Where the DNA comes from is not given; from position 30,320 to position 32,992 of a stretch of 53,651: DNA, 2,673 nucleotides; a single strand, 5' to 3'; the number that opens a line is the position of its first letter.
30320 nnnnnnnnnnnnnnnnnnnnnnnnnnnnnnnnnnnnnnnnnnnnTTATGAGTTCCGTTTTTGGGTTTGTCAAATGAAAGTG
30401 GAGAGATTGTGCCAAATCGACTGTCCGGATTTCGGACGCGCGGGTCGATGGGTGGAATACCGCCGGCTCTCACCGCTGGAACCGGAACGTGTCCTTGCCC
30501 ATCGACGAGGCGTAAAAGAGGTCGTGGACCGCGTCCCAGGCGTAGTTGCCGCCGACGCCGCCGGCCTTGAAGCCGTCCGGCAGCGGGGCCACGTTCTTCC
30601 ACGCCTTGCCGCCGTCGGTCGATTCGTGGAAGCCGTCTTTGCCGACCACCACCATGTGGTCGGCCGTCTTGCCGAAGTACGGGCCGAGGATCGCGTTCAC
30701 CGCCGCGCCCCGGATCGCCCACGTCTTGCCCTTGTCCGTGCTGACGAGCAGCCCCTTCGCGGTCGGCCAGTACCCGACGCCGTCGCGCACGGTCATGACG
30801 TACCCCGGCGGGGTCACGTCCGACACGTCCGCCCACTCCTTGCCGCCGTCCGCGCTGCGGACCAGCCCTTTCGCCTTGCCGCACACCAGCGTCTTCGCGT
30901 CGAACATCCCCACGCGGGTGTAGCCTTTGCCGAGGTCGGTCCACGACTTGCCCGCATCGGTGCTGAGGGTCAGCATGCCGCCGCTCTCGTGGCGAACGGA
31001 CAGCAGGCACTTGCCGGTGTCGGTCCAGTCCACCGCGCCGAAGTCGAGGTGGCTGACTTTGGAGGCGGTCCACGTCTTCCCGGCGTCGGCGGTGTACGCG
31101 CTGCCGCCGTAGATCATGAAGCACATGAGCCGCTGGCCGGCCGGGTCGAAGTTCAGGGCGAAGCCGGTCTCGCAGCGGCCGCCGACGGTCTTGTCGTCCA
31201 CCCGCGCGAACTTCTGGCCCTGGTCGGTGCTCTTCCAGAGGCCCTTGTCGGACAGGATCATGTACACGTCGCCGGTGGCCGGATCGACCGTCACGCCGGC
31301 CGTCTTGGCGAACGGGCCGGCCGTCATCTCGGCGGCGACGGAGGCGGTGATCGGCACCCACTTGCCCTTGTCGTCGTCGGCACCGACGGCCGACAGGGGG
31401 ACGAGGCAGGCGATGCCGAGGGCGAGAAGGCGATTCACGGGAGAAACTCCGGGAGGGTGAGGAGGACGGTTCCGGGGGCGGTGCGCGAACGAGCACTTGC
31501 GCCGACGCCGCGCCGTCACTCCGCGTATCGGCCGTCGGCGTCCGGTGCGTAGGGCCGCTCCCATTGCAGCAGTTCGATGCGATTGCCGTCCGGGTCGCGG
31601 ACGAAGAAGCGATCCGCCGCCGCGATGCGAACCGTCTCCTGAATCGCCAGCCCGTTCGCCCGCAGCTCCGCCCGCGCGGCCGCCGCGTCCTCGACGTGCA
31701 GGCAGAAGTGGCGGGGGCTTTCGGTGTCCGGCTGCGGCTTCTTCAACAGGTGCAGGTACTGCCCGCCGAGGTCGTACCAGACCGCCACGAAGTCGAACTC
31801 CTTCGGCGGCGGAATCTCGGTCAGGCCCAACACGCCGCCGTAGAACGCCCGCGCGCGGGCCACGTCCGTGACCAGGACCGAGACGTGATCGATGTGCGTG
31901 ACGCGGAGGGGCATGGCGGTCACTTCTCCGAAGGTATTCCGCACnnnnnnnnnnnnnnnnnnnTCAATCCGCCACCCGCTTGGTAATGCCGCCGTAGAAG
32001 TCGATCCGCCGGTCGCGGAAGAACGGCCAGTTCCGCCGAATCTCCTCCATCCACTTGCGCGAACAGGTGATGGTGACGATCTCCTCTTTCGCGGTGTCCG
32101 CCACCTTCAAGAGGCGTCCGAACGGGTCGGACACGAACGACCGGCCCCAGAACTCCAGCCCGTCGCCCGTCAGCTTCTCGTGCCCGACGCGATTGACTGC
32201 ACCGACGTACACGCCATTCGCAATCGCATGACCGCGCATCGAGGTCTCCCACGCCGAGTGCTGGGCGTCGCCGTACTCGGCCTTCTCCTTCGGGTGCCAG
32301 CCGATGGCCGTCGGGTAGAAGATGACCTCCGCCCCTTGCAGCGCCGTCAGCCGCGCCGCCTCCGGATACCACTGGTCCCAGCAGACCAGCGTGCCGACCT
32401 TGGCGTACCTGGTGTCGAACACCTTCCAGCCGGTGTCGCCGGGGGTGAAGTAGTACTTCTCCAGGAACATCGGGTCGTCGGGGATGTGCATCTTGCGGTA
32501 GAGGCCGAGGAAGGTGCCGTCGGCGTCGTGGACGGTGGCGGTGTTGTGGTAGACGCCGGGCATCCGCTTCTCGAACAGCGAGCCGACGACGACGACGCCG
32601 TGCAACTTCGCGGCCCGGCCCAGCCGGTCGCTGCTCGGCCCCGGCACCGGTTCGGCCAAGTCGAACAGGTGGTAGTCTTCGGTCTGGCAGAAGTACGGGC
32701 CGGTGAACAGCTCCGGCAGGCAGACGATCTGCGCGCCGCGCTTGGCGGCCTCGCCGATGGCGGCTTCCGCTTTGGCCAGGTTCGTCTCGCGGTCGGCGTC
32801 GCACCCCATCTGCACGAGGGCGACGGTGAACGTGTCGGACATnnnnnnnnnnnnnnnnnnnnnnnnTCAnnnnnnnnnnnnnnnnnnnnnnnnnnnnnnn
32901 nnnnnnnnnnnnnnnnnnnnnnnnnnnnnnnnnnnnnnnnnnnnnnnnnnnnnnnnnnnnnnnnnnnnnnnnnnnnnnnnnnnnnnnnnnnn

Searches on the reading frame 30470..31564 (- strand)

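Call 47: search_protein_families(library=pfam, proteins=[window:30470-31564:-], max_evalue=0.01)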
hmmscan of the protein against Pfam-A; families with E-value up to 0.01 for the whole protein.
window:30470-31564:- (364 aa): 5 families
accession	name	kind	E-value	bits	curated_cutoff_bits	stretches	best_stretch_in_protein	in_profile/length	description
PF02012.26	BNR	-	6.7e-10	37.9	27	0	157-166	2-11/12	BNR/Asp-box repeat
PF15902.12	Sortilin-Vps10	-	1.3e-08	34.5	33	0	158-210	382-433/446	Sortilin, neurotensin receptor 3,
PF24316.1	Tli3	-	0.00042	21.1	27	0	271-285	85-98/129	T6SS Tli3 immunity protein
PF13088.12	BNR_2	-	0.0008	19.3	31.4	0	157-211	142-201/277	BNR repeat-like domain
PF14870.12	PSII_BNR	-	0.0082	15.9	27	0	218-248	68-98/303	Photosynthesis system II assembly factor YCF48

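Call 56: search_protein_families(library=padloc, proteins=[window:30470-31564:-], max_evalue=0.001)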
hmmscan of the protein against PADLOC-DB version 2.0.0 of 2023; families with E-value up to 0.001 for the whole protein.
window:30470-31564:- (364 aa): 0 families

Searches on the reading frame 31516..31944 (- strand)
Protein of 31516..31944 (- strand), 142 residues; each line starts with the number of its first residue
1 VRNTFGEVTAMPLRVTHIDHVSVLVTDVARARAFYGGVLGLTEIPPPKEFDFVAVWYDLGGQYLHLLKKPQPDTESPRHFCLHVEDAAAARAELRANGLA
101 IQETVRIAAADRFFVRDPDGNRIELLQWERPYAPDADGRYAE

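Call 47: search_protein_families(library=pfam, proteins=[window:31516-31944:-], max_evalue=0.01)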
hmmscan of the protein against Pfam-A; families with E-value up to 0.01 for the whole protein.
window:31516-31944:- (142 aa): 5 families
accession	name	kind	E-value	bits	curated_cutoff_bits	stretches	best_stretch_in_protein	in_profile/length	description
PF00903.31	Glyoxalase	-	1.4e-14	54.9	20.6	1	17-125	1-121/121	Glyoxalase/Bleomycin resistance protein/Dioxygenase superfamily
PF22677.2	Ble-like_N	-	1e-09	38.4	24.5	1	20-54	4-37/41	Bleomycin resistance protein-like N-terminal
PF13669.12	Glyoxalase_4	-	2.6e-09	37.8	27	1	19-114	1-107/109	Glyoxalase/Bleomycin resistance protein/Dioxygenase superfamily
PF18029.7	Glyoxalase_6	-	1.8e-07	32.2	23.6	1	23-125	4-105/106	Glyoxalase-like domain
PF13468.12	Glyoxalase_3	-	6.2e-06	26.8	25.1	1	18-135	1-122/176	Glyoxalase-like domain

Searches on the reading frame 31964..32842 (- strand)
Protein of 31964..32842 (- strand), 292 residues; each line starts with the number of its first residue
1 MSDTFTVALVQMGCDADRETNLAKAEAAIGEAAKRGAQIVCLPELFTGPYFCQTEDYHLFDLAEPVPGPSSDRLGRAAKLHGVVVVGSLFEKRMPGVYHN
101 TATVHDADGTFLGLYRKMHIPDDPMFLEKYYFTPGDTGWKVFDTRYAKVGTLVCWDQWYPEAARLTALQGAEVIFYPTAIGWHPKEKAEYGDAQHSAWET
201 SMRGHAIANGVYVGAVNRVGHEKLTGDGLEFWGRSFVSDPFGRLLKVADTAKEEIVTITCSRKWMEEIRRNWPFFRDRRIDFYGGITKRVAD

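Call 3: search_protein_families(library=pfam, proteins=[window:31964-32842:-], max_evalue=0.01)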
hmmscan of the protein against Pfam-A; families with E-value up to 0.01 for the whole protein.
window:31964-32842:- (292 aa): 1 family
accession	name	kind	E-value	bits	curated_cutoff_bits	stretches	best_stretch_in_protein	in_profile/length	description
PF00795.27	CN_hydrolase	-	2.4e-62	211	23.2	1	6-270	1-256/256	Carbon-nitrogen hydrolase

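Call 26: find_related_loci(query=window:31964-32842:-, collection=genome_contigs, flank=8000)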
Query window:31964-32842:- (292 aa) in genome_contigs; peptide patterns used: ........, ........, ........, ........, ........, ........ (x = any residue, [..] = any of these).
600 stretches matched a pattern (row limit reached: there are more); 600 encode a relative of the query (tblastn E <= 1e-3); the best 80 are kept; 80 distinct loci.
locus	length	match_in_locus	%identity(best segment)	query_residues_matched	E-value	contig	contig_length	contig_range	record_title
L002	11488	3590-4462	82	2-292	4e-168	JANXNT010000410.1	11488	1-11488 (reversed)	MAG: Limnoglobus sp. isolate 341R_concoct_116_sub 341R_k141_418635, whole genome shotgun sequence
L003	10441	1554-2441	76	1-292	9e-157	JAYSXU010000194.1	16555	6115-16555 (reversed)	MAG: Fimbriiglobus sp. isolate GFS_13292 GFS_13292_193, whole genome shotgun sequence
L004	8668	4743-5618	76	1-292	2e-149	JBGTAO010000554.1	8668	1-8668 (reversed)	MAG: Gemmata sp. isolate JTS-AC75 k141_4055841, whole genome shotgun sequence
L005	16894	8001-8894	64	2-292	2e-131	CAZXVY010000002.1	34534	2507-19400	MAG TPA_asm: uncultured Terriglobales bacterium isolate SRP119689_co1_251 genome assembly, contig: NODE_1532_length_3453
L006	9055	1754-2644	63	3-292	4e-129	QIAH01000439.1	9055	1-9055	MAG: Acidobacteria bacterium isolate gp1 AA134 14_0903_12_20cm_scaffold_12448_e_738_curated, whole genome shotgun sequen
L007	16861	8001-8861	65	3-289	1e-128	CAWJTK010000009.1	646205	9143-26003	MAG: Terriglobia bacterium isolate MFD04463.bin.2.156 genome assembly, contig: contig_4271, whole genome shotgun sequenc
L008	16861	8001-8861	66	6-292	9e-129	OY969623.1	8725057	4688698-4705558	MAG: uncultured Gemmataceae bacterium isolate MFD06742.bin.c.1 genome assembly, chromosome: 1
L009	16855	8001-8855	65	5-289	5e-128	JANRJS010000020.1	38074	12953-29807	MAG: Bryobacteraceae bacterium isolate bins.361 k141_3924153, whole genome shotgun sequence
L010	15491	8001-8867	62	2-290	7e-127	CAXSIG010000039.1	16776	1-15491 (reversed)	MAG: uncultured Bryobacteraceae bacterium isolate private_X5_metawrap_bin.3 genome assembly, contig: private_X5_metawrap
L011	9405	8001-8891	63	3-292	5e-127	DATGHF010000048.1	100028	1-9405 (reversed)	MAG TPA_asm: Candidatus Sulfotelmatobacter sp. isolate SMAG_U9773 k141_380914, whole genome shotgun sequence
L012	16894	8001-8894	61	2-292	5e-127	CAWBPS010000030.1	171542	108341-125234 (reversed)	MAG: Terriglobia bacterium isolate MFD08700.bin.1.44 genome assembly, contig: contig_7133, whole genome shotgun sequence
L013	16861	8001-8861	64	3-289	6e-127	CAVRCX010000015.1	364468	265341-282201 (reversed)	MAG: Terriglobia bacterium isolate MFD04780.bin.1.217 genome assembly, contig: contig_8028, whole genome shotgun sequenc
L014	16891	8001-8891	62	3-292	3e-126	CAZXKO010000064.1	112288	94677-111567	MAG TPA_asm: uncultured Acidobacteriaceae bacterium isolate binchicken_co279_231 genome assembly, contig: k141_1869327,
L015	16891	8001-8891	63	3-292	2e-125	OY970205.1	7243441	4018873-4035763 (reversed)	MAG: uncultured Acidobacteriaceae bacterium isolate MFD02248.bin.1.24 genome assembly, chromosome: 1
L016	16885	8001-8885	62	5-292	1e-125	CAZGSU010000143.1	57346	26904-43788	MAG TPA_asm: uncultured Acidobacteriaceae bacterium isolate binchicken_co279_156 genome assembly, contig: k141_788960, w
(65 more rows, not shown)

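Call 55: search_protein_families(library=ncbifam, proteins=[window:31964-32842:-], max_evalue=1e-10)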
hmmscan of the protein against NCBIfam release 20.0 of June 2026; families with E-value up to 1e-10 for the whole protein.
window:31964-32842:- (292 aa): 8 families
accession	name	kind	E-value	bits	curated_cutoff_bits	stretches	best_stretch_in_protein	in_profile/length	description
TIGR03381.1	agmatine_aguB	equivalog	6.7e-93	311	410.25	1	6-284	2-277/279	N-carbamoylputrescine amidase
NF040852.1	nitrile_Arch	equivalog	1.2e-39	136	500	1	7-283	3-260/262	nitrilase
NF033621.1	de_GSH_amidase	exception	3e-23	82.5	355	1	7-280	2-255/260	deaminated glutathione amidase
NF010588.0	PRK13981.1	equivalog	3.9e-21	75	479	1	2-263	2-247/546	NAD+ synthase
TIGR04048.1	nitrile_sll0784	equivalog_domain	1.6e-17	63.5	502.6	1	5-213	3-211/301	Nit6803 family nitrilase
NF009803.0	PRK13287.1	equivalog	5.1e-16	58.3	406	1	28-273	44-270/333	formamidase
NF043013.1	DeGluthAmidYersProt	equivalog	6.2e-15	55.1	500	1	6-279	5-269/278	deaminated glutathione amidase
TIGR00546.1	lnt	equivalog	1.8e-12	47.2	132.9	1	3-195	158-365/395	apolipoprotein N-acyltransferase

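Call 62: search_protein_families(library=pfam, proteins=[L002:2229-3584:+, L002:307-1674:+, L002:1767-2132:-], max_evalue=0.001)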
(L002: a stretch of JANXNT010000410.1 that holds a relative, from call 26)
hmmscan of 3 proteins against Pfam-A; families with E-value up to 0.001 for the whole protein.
L002:2229-3584:+ (451 aa): 4 families
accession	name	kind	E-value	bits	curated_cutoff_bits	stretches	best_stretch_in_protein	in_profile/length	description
PF13360.13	PQQ_2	-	1.2e-27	97.5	27.6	1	115-365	6-231/233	Outer membrane protein assembly factor BamB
PF13570.13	Beta-prop_ACSF4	-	2.6e-14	53.8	133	2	114-286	115-265/329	Beta-alanine-activating enzyme, beta-propeller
PF01011.28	PQQ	-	6.9e-08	32.1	26.7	0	187-227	49-87/595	Glucose/ethanol/alcohol dehydrogenase, beta-propeller domain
PF25293.1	Beta-prop_EMC1_N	-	3.7e-05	23.9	34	0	114-176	89-150/219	EMC1 N-terminal beta-propeller domain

L002:307-1674:+ (455 aa): 3 families
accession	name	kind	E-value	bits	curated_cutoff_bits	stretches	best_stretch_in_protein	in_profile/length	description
PF13360.13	PQQ_2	-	8.2e-27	94.8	27.6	1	109-367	5-231/233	Outer membrane protein assembly factor BamB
PF01011.28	PQQ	-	8.8e-07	28.4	26.7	0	131-173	43-85/595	Glucose/ethanol/alcohol dehydrogenase, beta-propeller domain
PF13570.13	Beta-prop_ACSF4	-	1.7e-06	28.2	133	1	144-308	60-201/329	Beta-alanine-activating enzyme, beta-propeller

L002:1767-2132:- (121 aa): 0 families
